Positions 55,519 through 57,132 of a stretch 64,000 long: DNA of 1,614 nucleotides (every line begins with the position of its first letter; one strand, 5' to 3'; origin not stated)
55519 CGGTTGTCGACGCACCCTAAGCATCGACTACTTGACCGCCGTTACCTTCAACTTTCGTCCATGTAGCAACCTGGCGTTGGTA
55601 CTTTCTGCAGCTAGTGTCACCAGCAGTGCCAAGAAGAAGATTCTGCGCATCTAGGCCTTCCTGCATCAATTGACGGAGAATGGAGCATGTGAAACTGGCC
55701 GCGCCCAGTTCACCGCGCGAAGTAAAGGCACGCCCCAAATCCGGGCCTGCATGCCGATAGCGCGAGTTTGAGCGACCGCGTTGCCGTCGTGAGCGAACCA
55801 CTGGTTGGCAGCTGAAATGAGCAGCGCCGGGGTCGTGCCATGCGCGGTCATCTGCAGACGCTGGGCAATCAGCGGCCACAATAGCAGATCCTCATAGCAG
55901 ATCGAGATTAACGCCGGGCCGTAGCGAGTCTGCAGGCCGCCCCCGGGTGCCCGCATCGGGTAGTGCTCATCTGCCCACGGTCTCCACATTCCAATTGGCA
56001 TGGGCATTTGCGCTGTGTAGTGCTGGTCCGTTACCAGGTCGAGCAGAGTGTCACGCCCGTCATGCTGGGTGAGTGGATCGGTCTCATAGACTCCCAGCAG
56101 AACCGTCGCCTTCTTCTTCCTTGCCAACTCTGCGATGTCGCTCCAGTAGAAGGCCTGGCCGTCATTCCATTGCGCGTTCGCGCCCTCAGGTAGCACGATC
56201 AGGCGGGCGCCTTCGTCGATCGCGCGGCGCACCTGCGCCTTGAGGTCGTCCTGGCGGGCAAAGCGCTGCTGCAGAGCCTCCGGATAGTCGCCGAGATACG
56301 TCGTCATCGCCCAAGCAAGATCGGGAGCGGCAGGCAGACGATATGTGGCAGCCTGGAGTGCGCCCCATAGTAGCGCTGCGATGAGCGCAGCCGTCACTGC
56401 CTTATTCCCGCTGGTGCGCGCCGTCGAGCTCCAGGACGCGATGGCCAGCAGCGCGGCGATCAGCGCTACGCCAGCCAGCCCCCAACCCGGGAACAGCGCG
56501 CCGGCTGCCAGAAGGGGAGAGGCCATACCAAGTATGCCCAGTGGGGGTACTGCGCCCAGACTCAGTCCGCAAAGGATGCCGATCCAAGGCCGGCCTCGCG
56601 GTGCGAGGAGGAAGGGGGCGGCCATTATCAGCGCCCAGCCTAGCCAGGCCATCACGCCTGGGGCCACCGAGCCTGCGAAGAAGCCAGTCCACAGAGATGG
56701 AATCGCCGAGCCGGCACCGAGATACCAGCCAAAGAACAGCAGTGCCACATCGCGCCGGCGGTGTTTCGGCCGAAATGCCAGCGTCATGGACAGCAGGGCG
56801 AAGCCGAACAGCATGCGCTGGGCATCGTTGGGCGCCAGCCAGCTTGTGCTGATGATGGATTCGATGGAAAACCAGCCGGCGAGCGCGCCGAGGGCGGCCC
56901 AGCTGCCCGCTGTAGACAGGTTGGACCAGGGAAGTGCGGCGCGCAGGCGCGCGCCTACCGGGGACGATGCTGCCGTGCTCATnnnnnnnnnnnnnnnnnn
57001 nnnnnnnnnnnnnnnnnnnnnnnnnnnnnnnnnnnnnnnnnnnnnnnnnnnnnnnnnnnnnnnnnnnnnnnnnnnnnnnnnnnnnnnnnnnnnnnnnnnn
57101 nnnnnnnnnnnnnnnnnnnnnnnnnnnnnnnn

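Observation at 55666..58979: Two-gene operon: membrane-anchored tandem AAA+ ATPase translationally coupled to a polytopic Lnt-like carbon-nitrogen hydrolase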

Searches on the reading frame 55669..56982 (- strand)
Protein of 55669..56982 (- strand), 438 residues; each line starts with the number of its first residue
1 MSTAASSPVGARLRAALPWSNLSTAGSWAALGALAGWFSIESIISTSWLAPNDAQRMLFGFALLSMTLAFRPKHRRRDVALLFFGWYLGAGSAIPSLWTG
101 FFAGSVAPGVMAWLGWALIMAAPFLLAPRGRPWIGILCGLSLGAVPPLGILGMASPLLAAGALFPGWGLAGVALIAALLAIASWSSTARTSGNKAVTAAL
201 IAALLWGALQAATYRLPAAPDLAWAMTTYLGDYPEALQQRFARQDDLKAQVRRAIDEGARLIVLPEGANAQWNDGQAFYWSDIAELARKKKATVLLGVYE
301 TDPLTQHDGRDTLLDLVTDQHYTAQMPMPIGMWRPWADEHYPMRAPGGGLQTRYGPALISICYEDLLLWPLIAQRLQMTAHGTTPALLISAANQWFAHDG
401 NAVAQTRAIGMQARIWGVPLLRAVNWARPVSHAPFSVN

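Call 3: search_protein_families(library=pfam, proteins=[window:55669-56982:-], max_evalue=0.01)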
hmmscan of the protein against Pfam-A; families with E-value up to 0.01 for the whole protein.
window:55669-56982:- (438 aa): 0 families

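Call 4: search_protein_families(library=padloc, proteins=[window:55669-56982:-], max_evalue=0.01)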
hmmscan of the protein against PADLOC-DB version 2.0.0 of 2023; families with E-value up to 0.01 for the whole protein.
window:55669-56982:- (438 aa): 0 families

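Call 5: search_protein_families(library=ncbifam, proteins=[window:55669-56982:-], max_evalue=0.01)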
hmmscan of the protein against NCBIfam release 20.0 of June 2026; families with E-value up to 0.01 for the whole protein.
window:55669-56982:- (438 aa): 4 families
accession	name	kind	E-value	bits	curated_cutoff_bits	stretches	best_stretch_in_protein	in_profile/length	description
NF010401.0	PRK13825.1-5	equivalog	2.2e-43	149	500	1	46-425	25-406/407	conjugal transfer protein TraB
NF010399.0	PRK13825.1-3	equivalog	5.4e-31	107.9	863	1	67-426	37-407/417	conjugal transfer protein TraB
NF010400.0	PRK13825.1-4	subfamily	1.9e-29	102.9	608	1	73-423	43-384/387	conjugal transfer protein TraB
NF010398.0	PRK13825.1-2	subfamily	2.4e-29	102.5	316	1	76-425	42-391/392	carbon-nitrogen hydrolase family protein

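Call 6: find_homologous_proteins(query=window:55669-56982:-)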
Query window:55669-56982:- (438 aa): 43 proteins with E <= 0.001 among 8000 candidates.
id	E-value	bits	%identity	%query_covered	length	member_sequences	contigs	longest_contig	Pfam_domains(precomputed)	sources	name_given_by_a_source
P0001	2.5e-213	727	100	76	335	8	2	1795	-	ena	-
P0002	3.7e-135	470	56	89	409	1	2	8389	-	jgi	jgi:hypothetical protein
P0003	5.9e-134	466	55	91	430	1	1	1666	-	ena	-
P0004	5.8e-100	354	49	93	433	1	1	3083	-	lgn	-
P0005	8.1e-100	353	51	80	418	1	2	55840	-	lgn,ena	-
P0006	7.3e-91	324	44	93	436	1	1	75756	-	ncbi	-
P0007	8.6e-88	313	44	91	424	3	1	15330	-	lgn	-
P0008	1.0e-86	310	47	79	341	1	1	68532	-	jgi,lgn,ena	-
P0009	2.3e-86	309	49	82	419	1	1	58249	-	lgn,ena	-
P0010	4.4e-85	305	43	91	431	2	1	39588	-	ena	-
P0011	5.1e-84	301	46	89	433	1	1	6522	PF00795.28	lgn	-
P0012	8.9e-84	300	44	91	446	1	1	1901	-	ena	-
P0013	6.9e-81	291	47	85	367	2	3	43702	-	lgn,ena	-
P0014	1.9e-80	289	44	92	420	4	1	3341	PF00795.28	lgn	-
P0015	5.4e-79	284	42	91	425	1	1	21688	-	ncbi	-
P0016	1.3e-78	283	46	81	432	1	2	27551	-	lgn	-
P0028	6.1e-53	199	38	93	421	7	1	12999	-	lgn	-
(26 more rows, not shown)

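Call 10: find_encoding_contigs(protein=P0006, flank=10000, max_places=2)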
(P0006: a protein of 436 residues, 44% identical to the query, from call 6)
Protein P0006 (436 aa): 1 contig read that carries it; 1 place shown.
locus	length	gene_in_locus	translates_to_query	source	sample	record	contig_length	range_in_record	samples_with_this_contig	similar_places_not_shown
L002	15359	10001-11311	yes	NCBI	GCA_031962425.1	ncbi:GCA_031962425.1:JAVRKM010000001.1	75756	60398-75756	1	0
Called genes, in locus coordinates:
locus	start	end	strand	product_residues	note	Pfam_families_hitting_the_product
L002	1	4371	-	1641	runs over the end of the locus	PF04471:Mrr_cat (weak), PF13156:Mrr_cat_2, PF00270:DEAD (weak), PF04851:ResIII, PF00271:Helicase_C, PF22240:ISP_coupler, PF01170:UPF0020 (weak), PF18135:Type_ISP_C, +1 more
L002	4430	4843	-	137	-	-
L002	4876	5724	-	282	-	-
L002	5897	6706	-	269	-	-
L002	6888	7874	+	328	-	PF00589:Phage_integrase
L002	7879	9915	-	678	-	PF01751:Toprim, PF01131:Topoisom_bac, PF01396:Zn_ribbon_Top1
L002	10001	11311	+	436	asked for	-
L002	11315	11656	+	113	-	-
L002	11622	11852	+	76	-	-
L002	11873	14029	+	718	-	PF25860:CPPA (weak), PF00176:SNF2-rel_dom, PF00271:Helicase_C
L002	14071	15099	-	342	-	PF11348:DUF3150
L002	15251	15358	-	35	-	?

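Call 12: find_related_loci(query=A1, collection=genome_contigs, flank=10000)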
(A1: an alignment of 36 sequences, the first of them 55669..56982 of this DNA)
Query A1 (438 aa) in genome_contigs; peptide patterns used: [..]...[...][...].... (x = any residue, [..] = any of these).
33 stretches matched a pattern; 32 encode a relative of the query (tblastn E <= 1e-3); 32 distinct loci.
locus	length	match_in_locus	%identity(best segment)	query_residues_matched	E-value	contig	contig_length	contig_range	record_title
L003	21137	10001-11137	42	31-425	8e-73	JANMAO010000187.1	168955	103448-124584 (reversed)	MAG: Lysobacter sp. isolate OTE_1_metabat_72 OTE_1_k141_1776652, whole genome shotgun sequence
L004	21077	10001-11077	33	82-425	2e-36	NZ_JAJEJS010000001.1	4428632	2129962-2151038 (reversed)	Paraburkholderia sp. HD33-4 assembly_1, whole genome shotgun sequence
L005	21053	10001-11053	31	82-425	3e-34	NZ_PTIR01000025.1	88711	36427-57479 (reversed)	Trinickia symbiotica strain JPY-345 Ga0139055_125, whole genome shotgun sequence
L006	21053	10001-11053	31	82-425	9e-34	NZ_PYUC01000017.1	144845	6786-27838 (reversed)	Trinickia symbiotica strain JPY-366 NODE_17_length_144845_cov_24.0826, whole genome shotgun sequence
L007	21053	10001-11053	31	82-425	1e-32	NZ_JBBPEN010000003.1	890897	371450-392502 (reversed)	Paraburkholderia diazotrophica strain JPY565 NODE_3_length_890897_cov_52.099766, whole genome shotgun sequence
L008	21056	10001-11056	33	85-425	1e-31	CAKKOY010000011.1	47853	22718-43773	Ralstonia syzygii subsp. syzygii strain LMG 10661 genome assembly, contig: 11, whole genome shotgun sequence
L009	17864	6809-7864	33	85-425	1e-31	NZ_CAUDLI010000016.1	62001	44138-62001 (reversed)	Ralstonia sp. LMG 32965 16, whole genome shotgun sequence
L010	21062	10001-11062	33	85-425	4e-31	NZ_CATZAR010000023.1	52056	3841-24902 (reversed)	Ralstonia thomasii strain LMG 18095 isolate LMG 18095 23, whole genome shotgun sequence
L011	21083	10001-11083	30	73-425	5e-30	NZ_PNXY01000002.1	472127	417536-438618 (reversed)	Paraburkholderia rhynchosiae strain WSM 3937 NODE_2_length_472127_cov_22.1612_ID_4914, whole genome shotgun sequence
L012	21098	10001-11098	33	75-425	5e-30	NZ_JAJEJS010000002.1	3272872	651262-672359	Paraburkholderia sp. HD33-4 assembly_2, whole genome shotgun sequence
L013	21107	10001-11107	30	73-433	2e-29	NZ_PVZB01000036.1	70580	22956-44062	Paraburkholderia sp. BL25I1N1 Ga0139058_136, whole genome shotgun sequence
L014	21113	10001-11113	29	63-425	5e-29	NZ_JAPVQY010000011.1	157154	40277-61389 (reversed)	Burkholderia sp. IMCC1007 Scaffold11, whole genome shotgun sequence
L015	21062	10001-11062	31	66-425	7e-28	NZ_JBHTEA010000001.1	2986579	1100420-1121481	Paraburkholderia humisilvae strain NCAIM B.02543 tig00000001, whole genome shotgun sequence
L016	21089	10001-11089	32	71-425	1e-27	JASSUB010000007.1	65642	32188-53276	MAG: Mycoavidus cysteinexigens isolate BRE-NVP60 NODE_9_length_65642_cov_7.300075, whole genome shotgun sequence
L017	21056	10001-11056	31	82-425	1e-26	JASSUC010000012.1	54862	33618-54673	MAG: Mycoavidus cysteinexigens isolate BRE-AD045 NODE_56_length_54862_cov_9.254548, whole genome shotgun sequence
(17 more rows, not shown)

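Call 14: find_related_loci(query=A1, collection=metagenome_contigs, flank=10000)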
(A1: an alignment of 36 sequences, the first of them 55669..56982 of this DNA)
Query A1 (438 aa) in metagenome_contigs; peptide patterns used: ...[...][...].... (x = any residue, [..] = any of these).
94 stretches matched a pattern; 59 encode a relative of the query (tblastn E <= 1e-3); 59 distinct loci.
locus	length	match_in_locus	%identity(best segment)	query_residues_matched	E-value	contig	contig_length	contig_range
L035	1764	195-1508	100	1-438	0e+0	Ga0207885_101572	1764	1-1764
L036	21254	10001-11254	42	1-427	1e-92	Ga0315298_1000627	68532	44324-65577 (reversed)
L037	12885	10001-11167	42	30-427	4e-87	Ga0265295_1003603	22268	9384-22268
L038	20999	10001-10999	42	79-427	4e-69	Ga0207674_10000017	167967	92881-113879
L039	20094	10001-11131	37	34-429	2e-50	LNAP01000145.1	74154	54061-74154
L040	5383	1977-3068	36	61-425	5e-45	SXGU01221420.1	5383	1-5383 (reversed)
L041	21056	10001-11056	33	85-425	2e-32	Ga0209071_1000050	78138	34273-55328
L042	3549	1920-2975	33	85-425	7e-32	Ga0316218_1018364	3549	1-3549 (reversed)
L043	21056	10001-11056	33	85-425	1e-31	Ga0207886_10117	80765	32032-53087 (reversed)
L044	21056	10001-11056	33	85-425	1e-31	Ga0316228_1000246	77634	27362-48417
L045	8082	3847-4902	33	85-425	9e-32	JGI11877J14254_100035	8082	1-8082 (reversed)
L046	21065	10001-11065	30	75-425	2e-30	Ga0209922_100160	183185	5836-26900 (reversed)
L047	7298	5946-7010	31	75-425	8e-31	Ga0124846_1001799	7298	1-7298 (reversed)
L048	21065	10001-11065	31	75-425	1e-30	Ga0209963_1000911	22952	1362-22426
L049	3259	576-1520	32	114-425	2e-30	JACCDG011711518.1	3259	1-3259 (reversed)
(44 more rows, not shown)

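Call 24: search_solved_structures(query=A1, max_evalue=1, show_alignments=2)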
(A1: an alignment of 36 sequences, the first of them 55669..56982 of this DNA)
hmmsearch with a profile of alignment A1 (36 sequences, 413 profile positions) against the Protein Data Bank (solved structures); distinct sequences matched with E-value up to 1: 1.
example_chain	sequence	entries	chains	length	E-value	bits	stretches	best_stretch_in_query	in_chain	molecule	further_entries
9izl_A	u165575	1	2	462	0.98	11.4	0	233-261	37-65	Pantetheinase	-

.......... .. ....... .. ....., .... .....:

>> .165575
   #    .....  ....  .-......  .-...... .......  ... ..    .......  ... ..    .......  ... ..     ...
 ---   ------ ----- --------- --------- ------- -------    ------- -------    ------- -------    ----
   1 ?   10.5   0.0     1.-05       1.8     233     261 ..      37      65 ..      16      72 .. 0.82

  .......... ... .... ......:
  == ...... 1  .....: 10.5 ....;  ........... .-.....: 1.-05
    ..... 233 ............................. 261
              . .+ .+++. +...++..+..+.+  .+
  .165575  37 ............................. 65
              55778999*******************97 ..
